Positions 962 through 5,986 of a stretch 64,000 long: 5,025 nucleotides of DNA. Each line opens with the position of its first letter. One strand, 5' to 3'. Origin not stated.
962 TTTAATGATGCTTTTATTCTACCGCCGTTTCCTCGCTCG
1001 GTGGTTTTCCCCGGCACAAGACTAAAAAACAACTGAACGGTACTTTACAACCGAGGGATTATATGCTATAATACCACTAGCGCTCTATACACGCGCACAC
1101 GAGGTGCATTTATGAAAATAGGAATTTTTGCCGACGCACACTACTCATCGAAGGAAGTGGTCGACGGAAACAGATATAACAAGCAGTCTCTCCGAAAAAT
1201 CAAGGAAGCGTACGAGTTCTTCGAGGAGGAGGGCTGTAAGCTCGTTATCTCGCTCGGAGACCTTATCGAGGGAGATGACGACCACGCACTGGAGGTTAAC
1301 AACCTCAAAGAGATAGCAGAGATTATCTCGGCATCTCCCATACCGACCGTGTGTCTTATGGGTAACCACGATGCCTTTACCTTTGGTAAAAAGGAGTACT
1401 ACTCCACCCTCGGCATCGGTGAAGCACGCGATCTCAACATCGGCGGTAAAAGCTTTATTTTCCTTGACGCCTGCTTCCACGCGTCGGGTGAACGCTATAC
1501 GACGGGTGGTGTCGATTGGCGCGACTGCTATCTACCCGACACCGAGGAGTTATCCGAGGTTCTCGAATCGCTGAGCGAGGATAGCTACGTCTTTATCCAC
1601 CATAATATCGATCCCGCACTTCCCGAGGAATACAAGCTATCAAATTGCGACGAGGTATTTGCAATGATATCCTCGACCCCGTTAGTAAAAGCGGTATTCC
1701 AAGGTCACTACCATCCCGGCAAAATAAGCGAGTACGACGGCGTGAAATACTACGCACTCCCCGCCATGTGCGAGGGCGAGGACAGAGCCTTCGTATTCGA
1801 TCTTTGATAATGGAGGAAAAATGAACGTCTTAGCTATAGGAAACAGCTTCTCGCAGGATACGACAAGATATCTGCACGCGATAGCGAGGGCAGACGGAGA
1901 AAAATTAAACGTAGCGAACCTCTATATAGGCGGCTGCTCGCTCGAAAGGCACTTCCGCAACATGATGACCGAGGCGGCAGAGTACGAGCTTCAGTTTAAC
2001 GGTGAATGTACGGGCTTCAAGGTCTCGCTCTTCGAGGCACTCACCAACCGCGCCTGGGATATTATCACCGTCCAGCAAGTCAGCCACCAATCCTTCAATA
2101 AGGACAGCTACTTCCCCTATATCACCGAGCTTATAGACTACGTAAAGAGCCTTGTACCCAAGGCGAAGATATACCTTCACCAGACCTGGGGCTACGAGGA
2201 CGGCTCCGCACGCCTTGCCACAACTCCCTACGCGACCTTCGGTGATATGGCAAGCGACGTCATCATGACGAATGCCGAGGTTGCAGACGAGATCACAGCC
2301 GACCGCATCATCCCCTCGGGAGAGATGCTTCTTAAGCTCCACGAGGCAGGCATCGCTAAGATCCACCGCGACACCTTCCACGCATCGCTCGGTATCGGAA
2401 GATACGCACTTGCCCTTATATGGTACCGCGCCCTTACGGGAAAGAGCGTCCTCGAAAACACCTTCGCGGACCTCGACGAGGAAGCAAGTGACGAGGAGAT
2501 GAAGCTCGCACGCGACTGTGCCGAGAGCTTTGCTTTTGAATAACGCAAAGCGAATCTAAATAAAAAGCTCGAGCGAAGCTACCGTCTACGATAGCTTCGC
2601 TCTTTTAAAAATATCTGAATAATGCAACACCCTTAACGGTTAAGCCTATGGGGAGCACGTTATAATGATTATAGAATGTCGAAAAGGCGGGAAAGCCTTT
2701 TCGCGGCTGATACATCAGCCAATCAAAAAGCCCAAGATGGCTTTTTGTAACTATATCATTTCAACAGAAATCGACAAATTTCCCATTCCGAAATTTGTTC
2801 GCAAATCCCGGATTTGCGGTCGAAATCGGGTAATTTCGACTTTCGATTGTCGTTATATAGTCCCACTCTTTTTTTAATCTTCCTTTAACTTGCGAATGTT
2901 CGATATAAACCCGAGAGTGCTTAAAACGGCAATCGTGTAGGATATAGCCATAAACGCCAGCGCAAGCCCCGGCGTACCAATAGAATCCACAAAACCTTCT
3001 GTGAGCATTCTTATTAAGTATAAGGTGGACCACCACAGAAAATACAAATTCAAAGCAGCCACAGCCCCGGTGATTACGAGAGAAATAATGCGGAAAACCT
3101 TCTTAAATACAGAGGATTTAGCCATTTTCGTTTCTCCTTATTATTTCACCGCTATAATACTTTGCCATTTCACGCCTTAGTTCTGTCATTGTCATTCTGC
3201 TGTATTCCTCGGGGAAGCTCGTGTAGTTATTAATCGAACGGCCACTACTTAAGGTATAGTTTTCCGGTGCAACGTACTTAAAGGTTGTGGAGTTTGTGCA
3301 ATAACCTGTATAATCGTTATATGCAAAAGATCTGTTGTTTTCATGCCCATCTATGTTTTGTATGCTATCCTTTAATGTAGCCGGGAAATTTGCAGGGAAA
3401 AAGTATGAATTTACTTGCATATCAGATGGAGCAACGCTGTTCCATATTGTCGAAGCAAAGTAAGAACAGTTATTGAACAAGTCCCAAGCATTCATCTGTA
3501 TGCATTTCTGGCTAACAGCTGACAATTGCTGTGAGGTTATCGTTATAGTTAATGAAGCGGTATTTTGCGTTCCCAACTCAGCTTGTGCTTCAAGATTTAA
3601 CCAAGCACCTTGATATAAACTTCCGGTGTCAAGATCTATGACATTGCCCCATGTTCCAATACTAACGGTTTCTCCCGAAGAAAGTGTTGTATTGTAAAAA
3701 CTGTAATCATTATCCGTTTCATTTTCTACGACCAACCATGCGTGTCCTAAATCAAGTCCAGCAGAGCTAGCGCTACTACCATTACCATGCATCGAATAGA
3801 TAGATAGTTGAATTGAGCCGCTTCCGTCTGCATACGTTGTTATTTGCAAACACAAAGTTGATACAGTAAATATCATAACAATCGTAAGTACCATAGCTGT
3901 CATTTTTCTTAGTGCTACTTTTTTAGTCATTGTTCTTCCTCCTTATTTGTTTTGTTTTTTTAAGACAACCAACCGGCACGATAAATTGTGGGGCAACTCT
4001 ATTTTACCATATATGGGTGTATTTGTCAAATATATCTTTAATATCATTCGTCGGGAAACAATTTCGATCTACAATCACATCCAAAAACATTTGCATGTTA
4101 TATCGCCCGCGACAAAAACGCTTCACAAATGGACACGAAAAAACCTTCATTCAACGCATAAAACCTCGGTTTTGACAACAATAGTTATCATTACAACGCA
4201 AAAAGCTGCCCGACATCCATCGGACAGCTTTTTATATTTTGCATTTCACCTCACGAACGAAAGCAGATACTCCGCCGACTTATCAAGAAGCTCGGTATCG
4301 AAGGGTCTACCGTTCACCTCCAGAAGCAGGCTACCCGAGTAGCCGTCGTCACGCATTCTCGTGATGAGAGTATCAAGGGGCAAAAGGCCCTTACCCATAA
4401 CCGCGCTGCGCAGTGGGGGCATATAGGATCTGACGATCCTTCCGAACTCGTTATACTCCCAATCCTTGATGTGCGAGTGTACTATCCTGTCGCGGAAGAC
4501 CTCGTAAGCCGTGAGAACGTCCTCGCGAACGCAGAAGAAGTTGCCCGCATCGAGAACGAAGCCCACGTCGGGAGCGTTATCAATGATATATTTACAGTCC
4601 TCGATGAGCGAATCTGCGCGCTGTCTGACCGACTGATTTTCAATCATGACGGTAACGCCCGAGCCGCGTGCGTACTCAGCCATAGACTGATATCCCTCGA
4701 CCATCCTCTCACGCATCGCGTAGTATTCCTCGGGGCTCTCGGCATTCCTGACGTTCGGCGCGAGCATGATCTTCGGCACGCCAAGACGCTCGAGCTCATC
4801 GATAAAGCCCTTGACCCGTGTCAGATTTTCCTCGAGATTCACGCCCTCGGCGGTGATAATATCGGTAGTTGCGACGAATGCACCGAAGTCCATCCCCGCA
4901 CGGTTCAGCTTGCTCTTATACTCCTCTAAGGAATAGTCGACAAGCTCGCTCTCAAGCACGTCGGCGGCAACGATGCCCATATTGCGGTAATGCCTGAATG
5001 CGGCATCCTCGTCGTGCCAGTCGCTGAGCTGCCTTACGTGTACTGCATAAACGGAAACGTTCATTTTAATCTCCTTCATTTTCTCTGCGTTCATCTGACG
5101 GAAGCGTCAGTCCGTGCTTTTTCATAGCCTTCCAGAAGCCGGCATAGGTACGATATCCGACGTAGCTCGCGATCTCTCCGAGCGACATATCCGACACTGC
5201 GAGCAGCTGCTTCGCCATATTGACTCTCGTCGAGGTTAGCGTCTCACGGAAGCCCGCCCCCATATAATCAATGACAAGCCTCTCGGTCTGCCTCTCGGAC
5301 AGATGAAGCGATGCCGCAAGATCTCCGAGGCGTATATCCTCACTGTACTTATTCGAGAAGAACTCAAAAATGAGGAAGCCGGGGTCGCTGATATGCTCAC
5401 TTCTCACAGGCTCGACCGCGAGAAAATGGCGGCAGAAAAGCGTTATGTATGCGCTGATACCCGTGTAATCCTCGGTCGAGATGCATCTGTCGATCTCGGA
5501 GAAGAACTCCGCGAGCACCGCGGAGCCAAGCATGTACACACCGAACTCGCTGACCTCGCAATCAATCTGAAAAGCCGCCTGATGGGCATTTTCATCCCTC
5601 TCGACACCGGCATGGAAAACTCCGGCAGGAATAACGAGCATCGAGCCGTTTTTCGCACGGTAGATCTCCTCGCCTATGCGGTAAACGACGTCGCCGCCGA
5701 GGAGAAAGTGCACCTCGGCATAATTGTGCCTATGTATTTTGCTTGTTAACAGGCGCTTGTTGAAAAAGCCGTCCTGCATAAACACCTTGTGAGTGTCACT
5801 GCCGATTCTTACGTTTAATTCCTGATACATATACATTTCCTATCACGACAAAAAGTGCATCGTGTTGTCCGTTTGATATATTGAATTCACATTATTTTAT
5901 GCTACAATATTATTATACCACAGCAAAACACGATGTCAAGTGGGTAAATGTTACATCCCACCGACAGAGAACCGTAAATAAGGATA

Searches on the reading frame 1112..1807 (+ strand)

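Call 65: search_protein_families(library=ncbifam, proteins=[window:1112-1807:+], max_evalue=0.00001)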
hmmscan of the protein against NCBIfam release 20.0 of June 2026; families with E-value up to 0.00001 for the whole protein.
window:1112-1807:+ (231 aa): 1 family
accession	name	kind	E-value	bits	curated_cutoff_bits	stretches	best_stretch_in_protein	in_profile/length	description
NF008359.0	PRK11148.1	equivalog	9.7e-07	28.5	225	1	38-220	52-224/275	3',5'-cyclic-AMP phosphodiesterase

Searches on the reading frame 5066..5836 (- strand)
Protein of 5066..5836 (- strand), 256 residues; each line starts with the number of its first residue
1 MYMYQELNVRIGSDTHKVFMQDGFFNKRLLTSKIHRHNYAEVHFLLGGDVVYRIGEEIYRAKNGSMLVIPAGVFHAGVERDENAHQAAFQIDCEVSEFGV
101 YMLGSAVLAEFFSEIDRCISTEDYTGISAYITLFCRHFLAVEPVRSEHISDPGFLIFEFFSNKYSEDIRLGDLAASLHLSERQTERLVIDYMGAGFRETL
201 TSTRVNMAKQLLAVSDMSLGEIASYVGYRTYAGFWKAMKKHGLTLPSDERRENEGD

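Call 65: search_protein_families(library=ncbifam, proteins=[window:5066-5836:-], max_evalue=0.00001)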
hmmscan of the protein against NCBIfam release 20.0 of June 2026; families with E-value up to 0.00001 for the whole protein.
window:5066-5836:- (256 aa): 12 families
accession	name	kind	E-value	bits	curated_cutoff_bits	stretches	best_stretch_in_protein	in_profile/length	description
NF047788.1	TransRegPocR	equivalog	1.1e-11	44.5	500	1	158-243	196-281/296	transcriptional regulator PocR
NF007693.0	PRK10371.1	equivalog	8.9e-10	38.2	253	1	156-250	203-297/309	transcriptional regulator MelR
NF052371.1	TransRegGbdRPseu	equivalog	1.1e-09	37.8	480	1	158-253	232-327/365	choline metabolism transcriptional regulator GbdR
NF047455.1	TF_Staph_AryK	equivalog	2.6e-09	35.9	850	1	156-253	162-259/759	transcriptional regulator AryK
NF006902.0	PRK09393.1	equivalog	4.2e-09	36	425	1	155-252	224-321/327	transcriptional regulator FtrA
NF049968.1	QhpR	equivalog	1.3e-08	34.4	250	1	166-241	201-275/284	AraC-like transcriptional regulator QhpR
NF007860.0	PRK10572.1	equivalog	1.4e-07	30.6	208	1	142-254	173-286/292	arabinose operon transcriptional regulator AraC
TIGR04094.1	adjacent_YSIRK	equivalog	3.7e-07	29.4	200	1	149-241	283-374/383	YSIRK-targeted surface antigen transcriptional regulator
TIGR02297.1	HpaA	equivalog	3.5e-06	26.5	274.65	0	160-248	195-283/287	4-hydroxyphenylacetate catabolism regulatory protein HpaA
NF033869.1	viru_reg_Rsp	equivalog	4.4e-06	25.4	400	1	156-242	152-238/701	AraC family transcriptional regulator Rsp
NF007633.0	PRK10296.1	equivalog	7.4e-06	25.7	264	0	196-251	218-273/280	transcriptional regulator ChbR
NF049932.1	TranspRegBtr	equivalog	9.5e-06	24.4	900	0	159-244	172-257/531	bacillibactin transport transcriptional regulator Btr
